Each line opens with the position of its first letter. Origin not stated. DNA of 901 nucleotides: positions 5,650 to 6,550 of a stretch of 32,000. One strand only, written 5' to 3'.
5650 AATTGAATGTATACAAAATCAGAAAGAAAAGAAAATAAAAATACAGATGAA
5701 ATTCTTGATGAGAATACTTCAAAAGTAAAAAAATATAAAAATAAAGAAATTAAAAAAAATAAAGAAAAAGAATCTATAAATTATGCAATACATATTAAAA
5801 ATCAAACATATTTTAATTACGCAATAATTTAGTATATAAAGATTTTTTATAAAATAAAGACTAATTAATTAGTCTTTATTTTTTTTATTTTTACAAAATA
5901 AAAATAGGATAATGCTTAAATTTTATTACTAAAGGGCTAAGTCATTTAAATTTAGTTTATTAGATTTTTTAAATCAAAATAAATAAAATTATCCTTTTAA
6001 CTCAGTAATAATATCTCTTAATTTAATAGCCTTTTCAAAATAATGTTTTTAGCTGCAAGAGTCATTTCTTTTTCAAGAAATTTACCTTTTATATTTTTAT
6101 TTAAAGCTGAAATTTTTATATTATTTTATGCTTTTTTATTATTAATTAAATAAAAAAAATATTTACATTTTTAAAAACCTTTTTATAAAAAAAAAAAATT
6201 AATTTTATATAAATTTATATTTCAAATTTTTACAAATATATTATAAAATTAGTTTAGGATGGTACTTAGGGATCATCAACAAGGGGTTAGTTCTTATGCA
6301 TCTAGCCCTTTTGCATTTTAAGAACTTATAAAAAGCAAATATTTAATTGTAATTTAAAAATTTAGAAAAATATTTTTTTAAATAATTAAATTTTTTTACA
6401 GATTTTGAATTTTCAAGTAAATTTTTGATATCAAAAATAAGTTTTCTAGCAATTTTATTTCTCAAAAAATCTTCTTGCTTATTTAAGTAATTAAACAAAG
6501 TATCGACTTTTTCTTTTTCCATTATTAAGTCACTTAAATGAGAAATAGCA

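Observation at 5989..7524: Direct duplication of the uvrB 3' end brackets a one-gene cassette: footprint of integration into the end of uvrB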

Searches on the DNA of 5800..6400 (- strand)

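Call 29: search_rna_families(source=window, start=5800, end=6400, threshold=evalue, max_evalue=10)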
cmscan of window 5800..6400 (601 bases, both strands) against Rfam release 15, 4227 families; matches with E-value up to 10: 2.
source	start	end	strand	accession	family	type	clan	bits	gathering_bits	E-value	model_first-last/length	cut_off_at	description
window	6048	6096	-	RF01051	c-di-GMP-I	Cis-reg; riboswitch;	CL00126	18.3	35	0.46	1-87/87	no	c-di-GMP-I riboswitch aptamer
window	5872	5909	+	RF04072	mir-7386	Gene; miRNA;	-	16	44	4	1-59/59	no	mir-7386 microRNA precursor family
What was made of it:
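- On Known RNA families (Rfam) for element E: Only chance-level hits in 5800-6400 at E <= 10 (call 29).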

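Call 61: build_rna_model(alignment_id=A4)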
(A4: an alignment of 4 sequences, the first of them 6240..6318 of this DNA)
Model R1 built from alignment A4 (4 sequences, 86 columns); structure: RNAalifold consensus.
model positions 79; base pairs 11; branch points 1; effective number of sequences 2.86; information 0.717 bits per position. Calibrated on 0.2 Mb of random sequence (short: E-values are rough).
structure used (alignment columns):
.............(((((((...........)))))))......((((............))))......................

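Call 62: search_with_rna_model(model_id=R1, sources=[window, L001, L002, L003, L004, L081, L082, L083, L084, L085, L086, L087, L088], max_evalue=5)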
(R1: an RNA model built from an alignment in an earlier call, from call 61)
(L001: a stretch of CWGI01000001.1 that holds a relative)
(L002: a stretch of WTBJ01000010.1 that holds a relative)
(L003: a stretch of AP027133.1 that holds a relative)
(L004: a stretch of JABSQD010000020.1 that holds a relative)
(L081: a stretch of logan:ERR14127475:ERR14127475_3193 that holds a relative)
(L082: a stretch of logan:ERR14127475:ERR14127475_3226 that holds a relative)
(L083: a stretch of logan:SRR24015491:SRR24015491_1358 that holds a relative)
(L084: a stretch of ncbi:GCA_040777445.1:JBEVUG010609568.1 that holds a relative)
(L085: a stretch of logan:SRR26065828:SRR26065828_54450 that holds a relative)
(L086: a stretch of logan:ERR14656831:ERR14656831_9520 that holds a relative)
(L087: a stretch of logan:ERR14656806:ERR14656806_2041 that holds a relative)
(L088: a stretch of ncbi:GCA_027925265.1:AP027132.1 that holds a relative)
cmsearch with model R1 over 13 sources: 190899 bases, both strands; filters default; matches with E-value up to 5: 9.
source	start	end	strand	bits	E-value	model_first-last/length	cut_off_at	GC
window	6240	6318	-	91.7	7.1e-16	1-79/79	no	0.34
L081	6187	6262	+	87.3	5.9e-15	1-79/79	no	0.33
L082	11965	12040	+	84.6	2.2e-14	1-79/79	no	0.26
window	5890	5968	-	66.9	1.2e-10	1-79/79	no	0.18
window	6278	6361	+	21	0.62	1-79/79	no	0.25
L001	1438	1512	-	20.1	0.99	1-79/79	no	0.23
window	18908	18972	+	18.6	2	1-79/79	no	0.23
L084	1094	1165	+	17.9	2.8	1-79/79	no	0.22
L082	11945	12008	-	17.2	3.9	1-79/79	no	0.28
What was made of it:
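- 6240..6318 (-): Element E, copy E1 (79 nt, relatively GC-rich, conserved 7-bp stem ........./CTAAYCC), just downstream of the orphan gene. Covariance model score 91.7 bits (call 62).
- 5890..5968 (-): Element E, copy E2 (AT-decayed), just downstream of the relic. Its position corresponds to copy Ea downstream of uvrB in the sister genome. Covariance model score 66.9 bits, E = 1e-10 (call 62).
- Tried and rejected: Covariance model of E against 190 kb of related loci: only the four known copies (call 62).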

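Call 76: search_with_rna_model(model_id=R1, sources=[L089, L090, L091, L092, L093, L094, L095, L096, L097, L098, L099, L100, L101, L102, L103, L104, L105, L106, L107, L108, L109, L110, L111, L112, L113, L114, L115, L116, L117, L118, L119, L120, L121, L122, L123, L124, L125, L126, L127, L128, L129, L130, L131, L132, L133, L134, L135, L136, L137, L138, L139, L140, L141, L142, L143, L144, L145, L146, L147, L148, L149, L150, L151, L152, L153, L154, L155, L156, L157, L158, L159, L160, L161, L162, L163, L164, L165, L166, L167, L168], max_evalue=0.1)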
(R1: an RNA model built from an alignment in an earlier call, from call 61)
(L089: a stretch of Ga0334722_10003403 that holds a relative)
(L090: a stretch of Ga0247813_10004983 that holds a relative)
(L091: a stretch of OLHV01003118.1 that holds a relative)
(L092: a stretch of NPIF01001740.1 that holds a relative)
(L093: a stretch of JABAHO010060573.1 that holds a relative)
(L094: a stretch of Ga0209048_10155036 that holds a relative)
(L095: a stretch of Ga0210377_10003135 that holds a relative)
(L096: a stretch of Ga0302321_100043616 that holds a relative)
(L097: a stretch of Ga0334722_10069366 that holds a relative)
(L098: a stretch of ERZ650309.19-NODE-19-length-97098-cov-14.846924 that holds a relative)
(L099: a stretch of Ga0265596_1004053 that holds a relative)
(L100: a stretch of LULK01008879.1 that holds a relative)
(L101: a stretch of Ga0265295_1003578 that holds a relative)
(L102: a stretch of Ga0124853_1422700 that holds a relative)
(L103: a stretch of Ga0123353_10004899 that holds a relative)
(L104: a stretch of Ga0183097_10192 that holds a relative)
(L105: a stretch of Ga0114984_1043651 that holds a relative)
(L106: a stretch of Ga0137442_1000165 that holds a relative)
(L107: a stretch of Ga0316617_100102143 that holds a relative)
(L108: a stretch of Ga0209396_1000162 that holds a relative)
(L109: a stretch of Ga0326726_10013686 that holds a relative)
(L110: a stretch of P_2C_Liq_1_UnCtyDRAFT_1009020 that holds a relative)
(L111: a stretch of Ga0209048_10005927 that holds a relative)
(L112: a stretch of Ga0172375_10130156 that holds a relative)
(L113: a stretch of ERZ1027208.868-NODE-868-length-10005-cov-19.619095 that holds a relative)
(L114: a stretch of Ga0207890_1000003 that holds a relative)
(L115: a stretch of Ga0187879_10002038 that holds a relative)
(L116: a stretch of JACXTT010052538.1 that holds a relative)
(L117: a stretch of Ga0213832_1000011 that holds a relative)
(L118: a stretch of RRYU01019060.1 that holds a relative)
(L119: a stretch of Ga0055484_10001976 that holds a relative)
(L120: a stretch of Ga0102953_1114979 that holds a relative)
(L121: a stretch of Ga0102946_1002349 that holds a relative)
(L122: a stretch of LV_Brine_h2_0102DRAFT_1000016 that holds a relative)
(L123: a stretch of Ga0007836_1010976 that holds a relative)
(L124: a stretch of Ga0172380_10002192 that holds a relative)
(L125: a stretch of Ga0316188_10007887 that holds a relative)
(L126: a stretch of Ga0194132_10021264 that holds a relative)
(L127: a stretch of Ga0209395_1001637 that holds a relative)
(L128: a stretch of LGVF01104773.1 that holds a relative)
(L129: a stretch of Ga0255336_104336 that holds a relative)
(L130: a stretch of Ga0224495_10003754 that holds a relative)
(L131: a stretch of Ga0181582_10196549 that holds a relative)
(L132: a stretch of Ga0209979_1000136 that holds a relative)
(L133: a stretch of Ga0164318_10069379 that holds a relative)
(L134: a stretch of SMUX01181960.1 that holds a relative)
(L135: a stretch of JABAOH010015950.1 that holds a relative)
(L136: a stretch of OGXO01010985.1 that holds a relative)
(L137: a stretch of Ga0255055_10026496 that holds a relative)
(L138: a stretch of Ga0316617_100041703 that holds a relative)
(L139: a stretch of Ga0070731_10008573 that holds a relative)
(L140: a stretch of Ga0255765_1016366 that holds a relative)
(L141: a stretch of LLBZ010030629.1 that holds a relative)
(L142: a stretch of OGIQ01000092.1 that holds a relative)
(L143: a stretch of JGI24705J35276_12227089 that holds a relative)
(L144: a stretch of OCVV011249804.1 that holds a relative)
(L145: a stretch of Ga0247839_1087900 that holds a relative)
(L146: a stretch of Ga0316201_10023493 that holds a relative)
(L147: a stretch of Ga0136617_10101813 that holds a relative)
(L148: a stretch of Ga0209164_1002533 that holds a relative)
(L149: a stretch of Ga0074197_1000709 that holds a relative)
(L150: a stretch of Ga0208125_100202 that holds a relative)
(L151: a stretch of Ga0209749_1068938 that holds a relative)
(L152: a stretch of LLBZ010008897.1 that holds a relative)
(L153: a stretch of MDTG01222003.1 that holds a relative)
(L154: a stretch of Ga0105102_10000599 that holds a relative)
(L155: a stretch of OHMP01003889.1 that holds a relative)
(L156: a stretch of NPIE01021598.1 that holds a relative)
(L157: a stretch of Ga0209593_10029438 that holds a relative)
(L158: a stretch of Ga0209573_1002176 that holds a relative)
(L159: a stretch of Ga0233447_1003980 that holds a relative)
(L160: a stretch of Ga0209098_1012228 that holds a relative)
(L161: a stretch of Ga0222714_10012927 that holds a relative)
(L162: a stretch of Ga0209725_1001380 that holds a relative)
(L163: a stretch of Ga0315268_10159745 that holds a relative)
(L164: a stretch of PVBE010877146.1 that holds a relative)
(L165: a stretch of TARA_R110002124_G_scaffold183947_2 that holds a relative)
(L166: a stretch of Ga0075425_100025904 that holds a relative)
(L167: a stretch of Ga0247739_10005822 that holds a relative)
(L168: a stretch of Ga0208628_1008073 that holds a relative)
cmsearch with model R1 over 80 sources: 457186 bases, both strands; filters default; matches with E-value up to 0.1: 12.
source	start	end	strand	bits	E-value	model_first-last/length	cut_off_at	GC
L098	4470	4539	-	37.2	0.00057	1-79/79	no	0.29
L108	2407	2470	+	31.5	0.0091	1-79/79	no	0.25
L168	1982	2039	-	31.4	0.0097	1-79/79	no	0.26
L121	6341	6405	+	30.3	0.016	1-79/79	no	0.28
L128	412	467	+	30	0.019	1-79/79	no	0.23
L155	46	124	+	27.5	0.062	1-79/79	no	0.34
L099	3024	3077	-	27.5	0.064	1-79/79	no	0.2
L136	2540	2621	+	27.3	0.072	1-79/79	no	0.34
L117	1324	1398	-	27.2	0.072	1-79/79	no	0.27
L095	3805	3867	-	27.2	0.073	1-79/79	no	0.3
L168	1997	2055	+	27.2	0.074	1-79/79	no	0.31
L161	3499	3571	+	27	0.081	1-79/79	no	0.23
